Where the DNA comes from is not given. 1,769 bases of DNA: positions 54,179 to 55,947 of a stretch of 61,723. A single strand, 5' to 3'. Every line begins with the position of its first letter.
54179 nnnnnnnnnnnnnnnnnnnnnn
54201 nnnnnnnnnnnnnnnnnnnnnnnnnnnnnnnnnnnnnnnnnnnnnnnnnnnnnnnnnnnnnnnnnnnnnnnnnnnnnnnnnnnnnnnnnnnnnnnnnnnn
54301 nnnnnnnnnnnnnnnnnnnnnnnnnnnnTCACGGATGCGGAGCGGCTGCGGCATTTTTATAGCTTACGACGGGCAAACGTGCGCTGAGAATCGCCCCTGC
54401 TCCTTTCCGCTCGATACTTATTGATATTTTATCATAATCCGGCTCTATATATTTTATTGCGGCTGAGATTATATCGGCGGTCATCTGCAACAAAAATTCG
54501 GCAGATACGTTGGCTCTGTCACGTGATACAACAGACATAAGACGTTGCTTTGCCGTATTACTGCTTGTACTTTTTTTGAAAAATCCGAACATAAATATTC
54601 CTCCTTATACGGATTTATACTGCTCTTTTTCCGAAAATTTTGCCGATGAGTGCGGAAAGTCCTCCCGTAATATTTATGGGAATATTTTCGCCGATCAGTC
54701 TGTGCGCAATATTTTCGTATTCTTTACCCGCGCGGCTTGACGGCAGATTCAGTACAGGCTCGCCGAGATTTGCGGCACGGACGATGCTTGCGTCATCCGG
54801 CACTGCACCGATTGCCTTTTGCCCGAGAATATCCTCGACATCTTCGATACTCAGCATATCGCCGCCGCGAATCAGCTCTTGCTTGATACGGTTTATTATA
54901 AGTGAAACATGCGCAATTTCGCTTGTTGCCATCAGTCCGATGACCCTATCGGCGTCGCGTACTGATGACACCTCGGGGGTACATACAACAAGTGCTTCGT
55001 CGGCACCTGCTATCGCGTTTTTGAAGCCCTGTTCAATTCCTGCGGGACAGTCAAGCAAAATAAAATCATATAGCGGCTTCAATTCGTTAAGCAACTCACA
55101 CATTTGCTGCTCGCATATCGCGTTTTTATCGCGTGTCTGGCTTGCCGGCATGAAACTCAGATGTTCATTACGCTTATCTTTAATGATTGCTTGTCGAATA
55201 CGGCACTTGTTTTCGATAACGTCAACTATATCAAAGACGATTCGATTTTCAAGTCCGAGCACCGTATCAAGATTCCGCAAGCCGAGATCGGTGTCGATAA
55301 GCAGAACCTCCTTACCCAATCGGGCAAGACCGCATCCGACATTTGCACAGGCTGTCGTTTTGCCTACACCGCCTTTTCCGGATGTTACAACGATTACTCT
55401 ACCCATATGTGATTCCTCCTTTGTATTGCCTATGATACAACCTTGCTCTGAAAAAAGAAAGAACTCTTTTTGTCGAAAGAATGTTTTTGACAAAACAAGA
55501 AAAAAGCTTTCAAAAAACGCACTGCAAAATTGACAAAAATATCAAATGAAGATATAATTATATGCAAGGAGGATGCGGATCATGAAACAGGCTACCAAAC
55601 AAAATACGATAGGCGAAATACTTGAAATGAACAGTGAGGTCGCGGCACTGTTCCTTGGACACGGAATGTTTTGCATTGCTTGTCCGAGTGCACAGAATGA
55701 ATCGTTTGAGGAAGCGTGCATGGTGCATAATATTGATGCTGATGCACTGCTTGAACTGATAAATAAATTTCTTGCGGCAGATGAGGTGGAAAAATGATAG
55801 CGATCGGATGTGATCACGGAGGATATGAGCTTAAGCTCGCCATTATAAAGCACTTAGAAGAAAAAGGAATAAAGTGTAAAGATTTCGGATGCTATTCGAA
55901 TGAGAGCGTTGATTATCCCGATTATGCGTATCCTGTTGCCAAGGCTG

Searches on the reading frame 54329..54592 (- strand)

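Call 72: search_protein_families(library=phrogs, proteins=[window:54329-54592:-], max_evalue=0.01)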
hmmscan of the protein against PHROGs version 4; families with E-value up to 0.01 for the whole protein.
window:54329-54592:- (87 aa): 0 families

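Call 88: search_protein_families(library=pfam, proteins=[window:54329-54592:-], max_evalue=1)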
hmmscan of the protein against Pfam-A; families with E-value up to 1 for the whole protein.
window:54329-54592:- (87 aa): 1 family
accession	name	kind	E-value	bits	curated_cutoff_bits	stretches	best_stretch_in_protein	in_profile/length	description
PF03776.19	MinE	-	2.1e-13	50.4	25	1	10-75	1-67/68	Septum formation topological specificity factor MinE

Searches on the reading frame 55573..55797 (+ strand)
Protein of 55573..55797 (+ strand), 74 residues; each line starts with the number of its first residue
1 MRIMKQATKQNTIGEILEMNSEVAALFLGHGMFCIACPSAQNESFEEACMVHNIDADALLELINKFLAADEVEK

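Call 88: search_protein_families(library=pfam, proteins=[window:55573-55797:+], max_evalue=1)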
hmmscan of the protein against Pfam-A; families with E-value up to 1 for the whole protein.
window:55573-55797:+ (74 aa): 2 families
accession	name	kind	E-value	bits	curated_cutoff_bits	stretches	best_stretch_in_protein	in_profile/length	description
PF08984.16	DUF1858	-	1.1e-15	57.8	32.2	1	8-60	2-59/59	Domain of unknown function (DUF1858)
PF04405.19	ScdA_N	-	0.03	14.4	32.5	1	11-65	3-54/56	Domain of Unknown function (DUF542)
